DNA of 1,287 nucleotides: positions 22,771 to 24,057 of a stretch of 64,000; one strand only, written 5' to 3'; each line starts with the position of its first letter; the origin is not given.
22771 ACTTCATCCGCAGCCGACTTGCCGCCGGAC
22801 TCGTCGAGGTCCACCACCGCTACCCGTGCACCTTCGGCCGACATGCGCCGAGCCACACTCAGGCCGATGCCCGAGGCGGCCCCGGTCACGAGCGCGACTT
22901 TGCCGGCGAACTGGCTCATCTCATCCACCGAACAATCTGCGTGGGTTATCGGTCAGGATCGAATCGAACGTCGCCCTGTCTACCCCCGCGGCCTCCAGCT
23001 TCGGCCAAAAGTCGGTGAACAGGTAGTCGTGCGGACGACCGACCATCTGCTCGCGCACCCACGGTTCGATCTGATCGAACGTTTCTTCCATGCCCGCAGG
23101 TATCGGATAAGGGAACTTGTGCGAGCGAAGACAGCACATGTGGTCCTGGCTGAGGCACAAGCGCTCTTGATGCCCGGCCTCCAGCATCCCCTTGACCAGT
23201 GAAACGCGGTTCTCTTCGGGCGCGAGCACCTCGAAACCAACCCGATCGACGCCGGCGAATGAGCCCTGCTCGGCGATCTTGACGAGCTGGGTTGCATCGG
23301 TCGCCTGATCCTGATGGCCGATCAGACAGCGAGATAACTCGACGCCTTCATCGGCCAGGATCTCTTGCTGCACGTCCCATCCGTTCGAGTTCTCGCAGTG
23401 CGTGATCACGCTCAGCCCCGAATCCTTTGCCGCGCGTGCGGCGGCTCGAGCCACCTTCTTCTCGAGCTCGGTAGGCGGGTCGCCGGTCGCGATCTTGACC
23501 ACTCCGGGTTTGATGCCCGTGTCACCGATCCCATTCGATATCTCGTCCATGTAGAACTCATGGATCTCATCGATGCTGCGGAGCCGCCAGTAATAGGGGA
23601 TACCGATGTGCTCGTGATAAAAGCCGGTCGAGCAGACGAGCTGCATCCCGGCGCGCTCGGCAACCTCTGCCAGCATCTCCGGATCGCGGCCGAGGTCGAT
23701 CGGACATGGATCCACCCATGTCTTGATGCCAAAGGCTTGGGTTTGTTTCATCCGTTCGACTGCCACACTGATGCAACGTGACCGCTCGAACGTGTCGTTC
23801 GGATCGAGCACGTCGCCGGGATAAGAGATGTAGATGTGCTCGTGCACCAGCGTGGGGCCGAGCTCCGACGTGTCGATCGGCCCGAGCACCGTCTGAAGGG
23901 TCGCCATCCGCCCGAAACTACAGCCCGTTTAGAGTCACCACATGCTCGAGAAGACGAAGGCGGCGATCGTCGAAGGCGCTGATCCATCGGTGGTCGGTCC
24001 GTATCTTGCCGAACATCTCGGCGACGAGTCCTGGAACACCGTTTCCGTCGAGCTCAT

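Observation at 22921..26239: PTE-like lactonase + APH kinase + ACAD10/11-like dehydrogenase: candidate lactone / 4-hydroxyacyl-CoA catabolic module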

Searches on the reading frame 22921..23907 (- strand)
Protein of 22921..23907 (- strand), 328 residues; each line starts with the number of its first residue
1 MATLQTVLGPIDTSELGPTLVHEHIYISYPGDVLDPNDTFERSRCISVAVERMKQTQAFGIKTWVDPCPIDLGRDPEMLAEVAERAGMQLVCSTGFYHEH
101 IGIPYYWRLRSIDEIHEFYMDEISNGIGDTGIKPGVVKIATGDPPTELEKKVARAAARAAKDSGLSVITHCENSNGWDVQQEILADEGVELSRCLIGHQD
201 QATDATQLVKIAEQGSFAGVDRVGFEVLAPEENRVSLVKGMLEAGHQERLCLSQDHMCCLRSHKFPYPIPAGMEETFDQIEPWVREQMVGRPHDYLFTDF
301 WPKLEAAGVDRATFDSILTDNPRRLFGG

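Call 3: search_protein_families(library=pfam, proteins=[window:22921-23907:-])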
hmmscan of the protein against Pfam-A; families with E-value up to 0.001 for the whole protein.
window:22921-23907:- (328 aa): 1 family
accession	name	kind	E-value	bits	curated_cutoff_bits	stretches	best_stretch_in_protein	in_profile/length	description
PF02126.24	PTE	-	4.7e-62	210.6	22.4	1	11-326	1-297/298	Phosphotriesterase family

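Call 4: search_protein_families(library=ncbifam, proteins=[window:22921-23907:-])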
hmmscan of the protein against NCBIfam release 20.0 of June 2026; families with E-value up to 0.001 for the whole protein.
window:22921-23907:- (328 aa): 3 families
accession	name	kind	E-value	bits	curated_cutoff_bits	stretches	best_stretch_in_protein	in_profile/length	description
NF041153.1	organophos_OPH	equivalog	3.9e-42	144.6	500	1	4-236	37-268/365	organophosphate hydrolase OPH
NF007373.0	PRK09875.1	equivalog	9e-35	120.6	486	1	16-257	6-245/292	phosphotriesterase-related protein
NF045706.1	PhFuoseLconase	equivalog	2.5e-14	53.2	630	1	5-325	6-323/332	phospho-furanose lactonase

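Call 11: search_solved_structures(query=window:22921-23907:-, show_alignments=2)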
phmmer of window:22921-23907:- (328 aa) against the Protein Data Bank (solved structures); distinct sequences matched with E-value up to 0.001: 128 (the best 60 are shown).
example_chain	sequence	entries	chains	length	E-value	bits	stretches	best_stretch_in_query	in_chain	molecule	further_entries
3f4c_A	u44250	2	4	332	1.2e-52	182.3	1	3-326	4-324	Organophosphorus hydrolase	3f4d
3tn4_A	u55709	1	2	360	1.9e-51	178.5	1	4-326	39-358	Phosphotriesterase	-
3orw_A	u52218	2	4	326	2.4e-51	178.1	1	4-326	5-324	Phosphotriesterase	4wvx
4h9u_A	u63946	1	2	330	2.5e-51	178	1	4-326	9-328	Phosphotriesterase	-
3tn3_A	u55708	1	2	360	3.5e-51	177.5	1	4-326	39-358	Phosphotriesterase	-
3tnb_A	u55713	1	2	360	9.2e-51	176.2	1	4-326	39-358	Phosphotriesterase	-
3ojg_A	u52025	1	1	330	1.1e-50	175.9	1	4-326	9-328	Phosphotriesterase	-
4h9y_A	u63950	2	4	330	1.3e-50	175.7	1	4-326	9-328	Phosphotriesterase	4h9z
3tn6_A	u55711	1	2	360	1.8e-50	175.3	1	4-326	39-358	Phosphotriesterase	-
4ha0_A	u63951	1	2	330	2.3e-50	174.8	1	4-326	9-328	Phosphotriesterase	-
3tn5_A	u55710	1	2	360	4.6e-50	173.9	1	4-326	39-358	Phosphotriesterase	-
4h9t_A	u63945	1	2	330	5.4e-50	173.6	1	4-326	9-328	Phosphotriesterase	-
6jss_A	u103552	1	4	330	6.2e-50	173.4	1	4-326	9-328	Phosphotriesterase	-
5ch9_A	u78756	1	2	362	6.6e-50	173.4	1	4-326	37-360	Phosphotriesterase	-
6jsu_A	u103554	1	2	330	2e-49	171.8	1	4-326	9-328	Phosphotriesterase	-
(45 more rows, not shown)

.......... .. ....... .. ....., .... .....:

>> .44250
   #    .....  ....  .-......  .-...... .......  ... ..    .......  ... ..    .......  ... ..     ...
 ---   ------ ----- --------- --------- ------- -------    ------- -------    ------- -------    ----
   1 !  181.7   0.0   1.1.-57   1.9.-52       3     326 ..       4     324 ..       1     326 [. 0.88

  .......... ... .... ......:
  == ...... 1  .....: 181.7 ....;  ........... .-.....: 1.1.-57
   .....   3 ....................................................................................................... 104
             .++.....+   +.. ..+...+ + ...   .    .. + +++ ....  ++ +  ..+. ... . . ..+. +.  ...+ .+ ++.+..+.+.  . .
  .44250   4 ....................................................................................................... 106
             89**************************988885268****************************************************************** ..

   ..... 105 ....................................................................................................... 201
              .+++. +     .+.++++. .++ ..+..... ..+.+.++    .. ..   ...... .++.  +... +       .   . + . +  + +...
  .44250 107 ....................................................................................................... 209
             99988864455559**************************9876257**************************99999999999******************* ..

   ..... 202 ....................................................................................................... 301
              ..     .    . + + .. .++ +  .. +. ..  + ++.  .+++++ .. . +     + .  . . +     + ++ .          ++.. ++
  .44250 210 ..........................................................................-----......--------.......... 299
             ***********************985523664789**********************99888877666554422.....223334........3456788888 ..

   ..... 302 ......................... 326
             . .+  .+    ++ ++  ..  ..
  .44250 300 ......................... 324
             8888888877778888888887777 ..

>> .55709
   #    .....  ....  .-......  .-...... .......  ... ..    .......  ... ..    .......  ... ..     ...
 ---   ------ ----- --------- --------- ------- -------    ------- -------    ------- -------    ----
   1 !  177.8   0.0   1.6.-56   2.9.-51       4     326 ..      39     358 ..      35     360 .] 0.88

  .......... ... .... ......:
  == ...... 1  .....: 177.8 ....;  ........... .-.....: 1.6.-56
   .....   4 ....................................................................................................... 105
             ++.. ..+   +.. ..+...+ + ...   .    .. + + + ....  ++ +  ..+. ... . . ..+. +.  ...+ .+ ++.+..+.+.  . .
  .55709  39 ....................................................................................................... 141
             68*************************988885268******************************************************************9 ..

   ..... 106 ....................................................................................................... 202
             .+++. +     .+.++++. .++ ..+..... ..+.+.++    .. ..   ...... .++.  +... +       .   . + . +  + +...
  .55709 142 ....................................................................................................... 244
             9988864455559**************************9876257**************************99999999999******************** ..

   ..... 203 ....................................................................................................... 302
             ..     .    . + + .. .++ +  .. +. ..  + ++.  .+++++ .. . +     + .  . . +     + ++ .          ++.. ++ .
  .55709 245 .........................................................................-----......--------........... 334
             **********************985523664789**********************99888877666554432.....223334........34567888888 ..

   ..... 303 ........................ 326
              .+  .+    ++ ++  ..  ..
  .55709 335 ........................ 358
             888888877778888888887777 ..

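Call 17: find_homologous_proteins(query=window:22921-23907:-)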
Query window:22921-23907:- (328 aa): 2435 proteins with E <= 0.001 among 8000 candidates; the best 120 are listed.
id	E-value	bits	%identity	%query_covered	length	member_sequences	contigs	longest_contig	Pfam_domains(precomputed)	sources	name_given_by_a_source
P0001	8.1e-216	734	94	100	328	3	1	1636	PF02126.26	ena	-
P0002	2.1e-183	627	80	100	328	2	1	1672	PF02126.26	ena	-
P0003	8.6e-183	625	77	100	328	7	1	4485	PF02126.26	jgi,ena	jgi:phosphotriesterase-related protein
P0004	1.9e-182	624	77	100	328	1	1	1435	PF01026.28,PF02126.26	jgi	-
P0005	5.4e-178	609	77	100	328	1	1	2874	PF02126.26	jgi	jgi:phosphotriesterase-related protein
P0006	4.0e-167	574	73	100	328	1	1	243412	PF02126.26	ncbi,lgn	-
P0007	6.0e-165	566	69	100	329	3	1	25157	PF02126.26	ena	-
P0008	1.2e-162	559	68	100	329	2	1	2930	PF02126.26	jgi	jgi:phosphotriesterase-related protein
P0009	1.2e-157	542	70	100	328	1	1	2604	PF02126.26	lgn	-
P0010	1.3e-153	529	67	100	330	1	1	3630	PF01026.28,PF02126.26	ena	-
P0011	1.7e-152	526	66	100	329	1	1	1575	PF02126.26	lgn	-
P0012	4.2e-152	524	67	99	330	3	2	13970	PF02126.26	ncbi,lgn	ncbi:MAG: phosphotriesterase family protein [Actinomycetota bacterium]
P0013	2.2e-151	522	67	99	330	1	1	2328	PF02126.26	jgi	jgi:phosphotriesterase-related protein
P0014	9.4e-151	520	64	100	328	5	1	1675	PF02126.26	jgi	-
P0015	7.6e-150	517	65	100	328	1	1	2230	PF02126.26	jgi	jgi:phosphotriesterase-related protein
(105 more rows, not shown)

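Call 19: find_related_loci(query=A1, collection=genome_contigs, flank=10000)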
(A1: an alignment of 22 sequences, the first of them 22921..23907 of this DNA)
Query A1 (328 aa) in genome_contigs; peptide patterns used: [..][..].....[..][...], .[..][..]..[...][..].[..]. (x = any residue, [..] = any of these).
184 stretches matched a pattern; 151 encode a relative of the query (tblastn E <= 1e-3); the best 80 are kept; 80 distinct loci.
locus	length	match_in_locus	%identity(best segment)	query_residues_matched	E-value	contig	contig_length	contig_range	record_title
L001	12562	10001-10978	67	3-328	4e-151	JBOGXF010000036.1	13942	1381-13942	MAG: Actinomycetota bacterium isolate M3-S_metabat2.bin.234 k127_482394, whole genome shotgun sequence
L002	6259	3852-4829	63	4-328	1e-139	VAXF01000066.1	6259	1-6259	MAG: Actinobacteria bacterium isolate AC_25 14_1009_16_30cm_scaffold_34577, whole genome shotgun sequence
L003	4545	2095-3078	60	1-328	1e-139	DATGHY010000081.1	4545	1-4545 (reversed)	MAG TPA_asm: Actinomycetota bacterium isolate SMAG_U9793 k141_1149151, whole genome shotgun sequence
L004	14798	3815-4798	57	1-328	9e-133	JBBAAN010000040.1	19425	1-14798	MAG: Actinomycetota bacterium isolate SO_2017_GW3_43 scaffold_1573_c1_OW296A_2017, whole genome shotgun sequence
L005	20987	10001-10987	59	1-328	2e-131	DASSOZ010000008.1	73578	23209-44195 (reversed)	MAG TPA_asm: Acidimicrobiales bacterium isolate SMAG_U1265 k141_1767449, whole genome shotgun sequence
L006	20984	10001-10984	57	1-328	6e-131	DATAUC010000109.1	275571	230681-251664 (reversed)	MAG TPA_asm: Acidimicrobiales bacterium isolate SMAG_U5562 k141_2959938, whole genome shotgun sequence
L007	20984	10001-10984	59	1-328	2e-130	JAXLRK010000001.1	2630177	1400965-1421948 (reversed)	MAG: Acidimicrobiia bacterium isolate STL-ACT7 C2.255.fa-1, whole genome shotgun sequence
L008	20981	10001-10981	57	2-328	9e-127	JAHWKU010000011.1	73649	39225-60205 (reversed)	MAG: Actinomycetota bacterium isolate 0813_bin28 NODE_11_length_73649_cov_16.888020, whole genome shotgun sequence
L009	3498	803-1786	54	1-328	2e-125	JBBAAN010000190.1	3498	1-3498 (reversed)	MAG: Actinomycetota bacterium isolate SO_2017_GW3_43 scaffold_12624_c1_OW296A_2017, whole genome shotgun sequence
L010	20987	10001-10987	52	3-328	6e-112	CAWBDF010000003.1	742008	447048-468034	MAG: uncultured Acidimicrobiaceae bacterium isolate MFD00731.bin.1.165 genome assembly, contig: contig_3052, whole genom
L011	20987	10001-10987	53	3-328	2e-111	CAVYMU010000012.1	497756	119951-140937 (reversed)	MAG: uncultured Acidimicrobiaceae bacterium isolate MFD05705.bin.2.92 genome assembly, contig: contig_8173, whole genome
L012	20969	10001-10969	54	9-328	3e-111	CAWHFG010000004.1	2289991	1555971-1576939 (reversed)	MAG: uncultured Acidimicrobiaceae bacterium isolate MFD00731.bin.2.67 genome assembly, contig: contig_25915, whole genom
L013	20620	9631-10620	49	1-328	6e-108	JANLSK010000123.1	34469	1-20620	MAG: Actinomycetes bacterium isolate OTE_25_metabat_366 OTE_25_k141_1169949, whole genome shotgun sequence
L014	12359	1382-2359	51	4-326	2e-105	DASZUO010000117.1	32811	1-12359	MAG TPA_asm: Amycolatopsis sp. isolate SMAG_U6107 k141_766576, whole genome shotgun sequence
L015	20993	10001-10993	46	1-328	2e-100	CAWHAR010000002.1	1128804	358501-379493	MAG: uncultured Actinomycetes bacterium isolate MFD04967.bin.2.51 genome assembly, contig: contig_18882, whole genome sh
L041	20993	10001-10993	43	1-328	2e-89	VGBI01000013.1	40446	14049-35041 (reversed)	MAG: Actinomycetota bacterium isolate K_DeepCast_35m_m1_297 K_DeepCast_35m_m1_297_Ga0194129_10001370, whole genome shotg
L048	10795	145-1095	39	1-326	7e-74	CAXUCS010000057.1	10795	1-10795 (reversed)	MAG TPA_asm: uncultured Caulobacteraceae bacterium isolate public_SRR14722166_metawrap_bin.2 genome assembly, contig: pu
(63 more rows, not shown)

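Call 24: find_related_loci(query=A1, collection=metagenome_contigs, flank=10000)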
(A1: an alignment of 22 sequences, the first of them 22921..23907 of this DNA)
Query A1 (328 aa) in metagenome_contigs; peptide patterns used: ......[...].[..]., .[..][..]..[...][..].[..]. (x = any residue, [..] = any of these).
408 stretches matched a pattern; 213 encode a relative of the query (tblastn E <= 1e-3); the best 80 are kept; 80 distinct loci.
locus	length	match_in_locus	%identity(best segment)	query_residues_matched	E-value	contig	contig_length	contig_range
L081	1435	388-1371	77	1-328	0e+0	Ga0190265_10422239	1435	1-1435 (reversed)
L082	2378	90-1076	65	1-328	7e-159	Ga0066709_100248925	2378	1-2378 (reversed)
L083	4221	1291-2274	63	1-328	9e-153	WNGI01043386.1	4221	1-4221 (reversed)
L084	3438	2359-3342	66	1-328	2e-154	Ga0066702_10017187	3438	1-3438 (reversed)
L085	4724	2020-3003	66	1-328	3e-151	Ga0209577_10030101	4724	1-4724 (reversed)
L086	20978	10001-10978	64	1-326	4e-148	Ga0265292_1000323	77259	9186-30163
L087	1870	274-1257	63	1-328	3e-160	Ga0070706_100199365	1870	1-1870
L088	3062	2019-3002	65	1-328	3e-155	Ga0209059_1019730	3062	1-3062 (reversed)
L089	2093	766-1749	64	1-328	1e-158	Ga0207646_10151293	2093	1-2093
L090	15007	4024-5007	63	1-328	8e-148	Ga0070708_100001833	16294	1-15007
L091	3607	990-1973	65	1-328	3e-153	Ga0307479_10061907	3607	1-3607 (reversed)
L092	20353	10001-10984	65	1-328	2e-147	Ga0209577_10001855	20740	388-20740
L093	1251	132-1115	63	1-328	5e-154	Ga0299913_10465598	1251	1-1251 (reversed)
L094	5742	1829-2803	62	1-328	2e-140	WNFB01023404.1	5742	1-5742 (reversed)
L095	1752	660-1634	62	1-328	1e-150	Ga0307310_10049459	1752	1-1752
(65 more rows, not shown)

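Call 29: find_encoding_contigs(protein=P0006, flank=10000, max_places=3)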
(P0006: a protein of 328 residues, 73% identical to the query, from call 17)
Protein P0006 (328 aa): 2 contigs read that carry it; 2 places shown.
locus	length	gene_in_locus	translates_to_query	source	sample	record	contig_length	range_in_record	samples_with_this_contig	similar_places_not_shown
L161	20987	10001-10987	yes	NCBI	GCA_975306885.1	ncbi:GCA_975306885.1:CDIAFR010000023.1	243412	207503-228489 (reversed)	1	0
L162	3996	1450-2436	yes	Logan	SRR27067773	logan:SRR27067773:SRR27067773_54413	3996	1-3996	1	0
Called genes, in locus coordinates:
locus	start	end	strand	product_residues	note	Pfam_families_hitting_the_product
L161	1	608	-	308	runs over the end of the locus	PF02653:BPD_transp_2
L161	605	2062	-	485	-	-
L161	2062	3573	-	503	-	PF13458:Peripla_BP_6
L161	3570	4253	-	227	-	-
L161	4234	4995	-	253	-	PF00440:TetR_N, PF19344:TetR_C_32, PF21943:TetR_C_46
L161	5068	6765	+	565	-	PF00296:Bac_luciferase, PF02036:SCP2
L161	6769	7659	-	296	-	PF00296:Bac_luciferase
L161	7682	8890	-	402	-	PF02771:Acyl-CoA_dh_N, PF02770:Acyl-CoA_dh_M, PF00441:Acyl-CoA_dh_1, PF08028:Acyl-CoA_dh_2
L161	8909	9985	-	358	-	PF01636:APH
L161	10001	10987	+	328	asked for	PF02126:PTE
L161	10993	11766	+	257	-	PF00106:adh_short, PF01370:Epimerase (faint), PF08659:KR (weak), PF13561:adh_short_C2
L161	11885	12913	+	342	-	PF02771:Acyl-CoA_dh_N, PF02770:Acyl-CoA_dh_M, PF00441:Acyl-CoA_dh_1, PF08028:Acyl-CoA_dh_2 (faint)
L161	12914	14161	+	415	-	PF02771:Acyl-CoA_dh_N, PF02770:Acyl-CoA_dh_M, PF00441:Acyl-CoA_dh_1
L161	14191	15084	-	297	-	PF12146:Hydrolase_4, PF00561:Abhydrolase_1, PF12697:Abhydrolase_6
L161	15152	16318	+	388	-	PF07690:MFS_1, PF00083:Sugar_tr, PF07690:MFS_1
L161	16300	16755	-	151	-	PF01575:MaoC_dehydratas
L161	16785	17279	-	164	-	PF03061:4HBT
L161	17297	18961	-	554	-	PF00501:AMP-binding, PF13193:AMP-binding_C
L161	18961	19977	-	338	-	PF01734:Patatin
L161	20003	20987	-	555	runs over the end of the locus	PF00884:Sulfatase (faint), PF01663:Phosphodiest, PF01676:Metalloenzyme (weak)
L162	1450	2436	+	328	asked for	PF02126:PTE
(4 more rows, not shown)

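Call 30: find_encoding_contigs(protein=P0007, flank=10000, max_places=3)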
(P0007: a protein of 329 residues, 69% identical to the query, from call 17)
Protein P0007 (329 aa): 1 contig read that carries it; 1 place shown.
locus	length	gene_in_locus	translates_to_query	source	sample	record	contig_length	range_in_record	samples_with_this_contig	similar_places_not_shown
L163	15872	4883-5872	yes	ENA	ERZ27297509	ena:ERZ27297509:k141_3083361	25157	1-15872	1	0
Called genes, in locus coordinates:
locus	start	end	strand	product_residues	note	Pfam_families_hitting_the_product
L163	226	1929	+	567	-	PF00296:Bac_luciferase, PF14864:Alkyl_sulf_C (faint), PF02036:SCP2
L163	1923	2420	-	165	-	-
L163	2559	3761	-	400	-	PF02771:Acyl-CoA_dh_N, PF02770:Acyl-CoA_dh_M, PF00441:Acyl-CoA_dh_1, PF08028:Acyl-CoA_dh_2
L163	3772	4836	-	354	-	PF01636:APH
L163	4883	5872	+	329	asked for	PF02126:PTE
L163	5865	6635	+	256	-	PF00106:adh_short, PF13561:adh_short_C2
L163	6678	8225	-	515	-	PF01039:Carboxyl_trans, PF03255:ACCA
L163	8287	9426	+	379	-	PF02771:Acyl-CoA_dh_N, PF02770:Acyl-CoA_dh_M, PF00441:Acyl-CoA_dh_1, PF08028:Acyl-CoA_dh_2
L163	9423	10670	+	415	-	PF02771:Acyl-CoA_dh_N, PF02770:Acyl-CoA_dh_M, PF00441:Acyl-CoA_dh_1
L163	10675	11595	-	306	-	PF00561:Abhydrolase_1, PF12146:Hydrolase_4, PF12697:Abhydrolase_6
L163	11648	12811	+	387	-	PF12832:MFS_1_like (faint), PF05977:MFS_3 (faint), PF07690:MFS_1, PF00083:Sugar_tr (weak), PF07690:MFS_1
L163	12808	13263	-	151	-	PF01575:MaoC_dehydratas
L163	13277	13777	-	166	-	PF03061:4HBT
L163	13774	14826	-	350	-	PF00041:fn3 (faint)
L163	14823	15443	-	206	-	PF04203:Sortase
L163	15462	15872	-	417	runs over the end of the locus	-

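Call 31: find_encoding_contigs(protein=P0003, flank=10000, max_places=3)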
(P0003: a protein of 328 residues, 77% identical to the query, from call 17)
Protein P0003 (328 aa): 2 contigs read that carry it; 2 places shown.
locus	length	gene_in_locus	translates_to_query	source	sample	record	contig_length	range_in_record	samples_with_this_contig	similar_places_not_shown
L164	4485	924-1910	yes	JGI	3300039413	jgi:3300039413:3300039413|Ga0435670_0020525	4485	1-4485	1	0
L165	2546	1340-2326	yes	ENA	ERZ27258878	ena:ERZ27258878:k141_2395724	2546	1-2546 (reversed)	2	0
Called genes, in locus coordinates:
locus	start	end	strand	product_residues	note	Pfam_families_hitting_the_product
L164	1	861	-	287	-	?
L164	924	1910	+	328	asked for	PF02126:PTE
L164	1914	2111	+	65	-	PF00106:adh_short, PF13561:adh_short_C2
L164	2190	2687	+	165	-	PF00106:adh_short, PF13561:adh_short_C2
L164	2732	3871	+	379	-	PF02771:Acyl-CoA_dh_N, PF02770:Acyl-CoA_dh_M (weak), PF00441:Acyl-CoA_dh_1, PF08028:Acyl-CoA_dh_2 (weak)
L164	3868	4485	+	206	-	?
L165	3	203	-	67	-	?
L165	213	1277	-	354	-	PF01636:APH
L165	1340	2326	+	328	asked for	PF02126:PTE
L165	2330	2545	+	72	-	?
